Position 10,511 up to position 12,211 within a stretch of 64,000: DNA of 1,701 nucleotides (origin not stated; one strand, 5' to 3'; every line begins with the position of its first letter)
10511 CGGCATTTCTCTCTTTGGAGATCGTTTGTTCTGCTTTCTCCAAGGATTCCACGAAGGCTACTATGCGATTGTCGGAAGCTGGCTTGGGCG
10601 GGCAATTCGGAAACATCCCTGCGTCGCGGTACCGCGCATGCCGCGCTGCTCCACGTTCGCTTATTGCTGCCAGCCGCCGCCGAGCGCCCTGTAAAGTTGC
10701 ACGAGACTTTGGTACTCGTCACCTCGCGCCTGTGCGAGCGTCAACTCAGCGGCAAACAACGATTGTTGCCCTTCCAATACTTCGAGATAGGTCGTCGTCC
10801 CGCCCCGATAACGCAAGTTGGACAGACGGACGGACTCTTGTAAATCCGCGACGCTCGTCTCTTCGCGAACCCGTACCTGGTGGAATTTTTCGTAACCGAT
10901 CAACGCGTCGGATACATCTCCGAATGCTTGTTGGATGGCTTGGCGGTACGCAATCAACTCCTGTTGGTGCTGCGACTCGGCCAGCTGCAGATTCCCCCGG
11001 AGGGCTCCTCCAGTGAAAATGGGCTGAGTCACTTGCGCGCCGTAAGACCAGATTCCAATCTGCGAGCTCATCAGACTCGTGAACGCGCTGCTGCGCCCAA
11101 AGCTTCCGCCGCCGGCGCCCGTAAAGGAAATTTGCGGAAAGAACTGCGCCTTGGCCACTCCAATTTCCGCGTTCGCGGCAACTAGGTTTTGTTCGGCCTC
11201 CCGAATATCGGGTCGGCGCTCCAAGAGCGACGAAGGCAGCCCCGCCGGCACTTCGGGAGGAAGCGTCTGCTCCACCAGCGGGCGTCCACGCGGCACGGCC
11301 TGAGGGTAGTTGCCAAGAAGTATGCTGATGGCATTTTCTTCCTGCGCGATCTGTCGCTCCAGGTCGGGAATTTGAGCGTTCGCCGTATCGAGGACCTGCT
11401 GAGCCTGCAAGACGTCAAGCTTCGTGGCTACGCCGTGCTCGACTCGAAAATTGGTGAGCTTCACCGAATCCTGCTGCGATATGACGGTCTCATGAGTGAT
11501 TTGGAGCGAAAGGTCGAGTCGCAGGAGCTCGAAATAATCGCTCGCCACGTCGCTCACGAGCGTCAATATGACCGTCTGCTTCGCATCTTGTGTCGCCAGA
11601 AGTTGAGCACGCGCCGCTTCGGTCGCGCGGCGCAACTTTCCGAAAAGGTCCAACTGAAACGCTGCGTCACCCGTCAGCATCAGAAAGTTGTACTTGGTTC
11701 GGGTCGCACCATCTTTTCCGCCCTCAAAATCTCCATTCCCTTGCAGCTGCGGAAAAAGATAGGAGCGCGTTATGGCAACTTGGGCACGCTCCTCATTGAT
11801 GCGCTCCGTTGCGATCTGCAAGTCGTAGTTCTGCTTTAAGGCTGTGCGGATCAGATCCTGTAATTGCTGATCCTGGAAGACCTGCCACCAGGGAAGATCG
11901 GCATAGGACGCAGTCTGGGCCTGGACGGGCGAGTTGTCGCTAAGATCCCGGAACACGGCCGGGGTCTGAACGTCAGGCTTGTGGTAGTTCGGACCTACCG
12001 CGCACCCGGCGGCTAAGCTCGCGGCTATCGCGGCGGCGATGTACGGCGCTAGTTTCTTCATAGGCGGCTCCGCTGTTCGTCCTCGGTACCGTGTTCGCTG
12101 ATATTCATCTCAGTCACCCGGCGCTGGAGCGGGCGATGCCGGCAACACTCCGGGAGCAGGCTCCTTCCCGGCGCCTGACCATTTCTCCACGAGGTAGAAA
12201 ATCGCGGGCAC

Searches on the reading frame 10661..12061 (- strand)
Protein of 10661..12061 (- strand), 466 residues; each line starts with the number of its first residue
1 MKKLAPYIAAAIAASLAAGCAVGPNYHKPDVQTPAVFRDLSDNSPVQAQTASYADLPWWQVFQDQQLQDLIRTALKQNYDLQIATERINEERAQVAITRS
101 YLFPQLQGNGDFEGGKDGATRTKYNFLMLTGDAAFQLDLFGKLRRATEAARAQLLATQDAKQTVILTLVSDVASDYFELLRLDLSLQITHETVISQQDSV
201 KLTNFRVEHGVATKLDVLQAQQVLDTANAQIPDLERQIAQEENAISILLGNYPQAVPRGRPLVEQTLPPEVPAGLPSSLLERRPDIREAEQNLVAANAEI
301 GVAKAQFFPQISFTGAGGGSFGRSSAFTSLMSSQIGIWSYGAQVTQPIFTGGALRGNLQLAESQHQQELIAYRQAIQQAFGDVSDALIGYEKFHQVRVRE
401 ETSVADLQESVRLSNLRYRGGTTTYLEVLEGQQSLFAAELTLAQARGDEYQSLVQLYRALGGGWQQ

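Call 30: search_protein_families(library=pfam, proteins=[window:10661-12061:-], max_evalue=0.0001)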
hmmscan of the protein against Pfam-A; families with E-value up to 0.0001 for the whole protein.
window:10661-12061:- (466 aa): 1 family
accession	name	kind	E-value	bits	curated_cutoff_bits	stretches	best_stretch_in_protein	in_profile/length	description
PF02321.23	OEP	-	5.9e-54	183.2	22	2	276-461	5-187/187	Outer membrane efflux protein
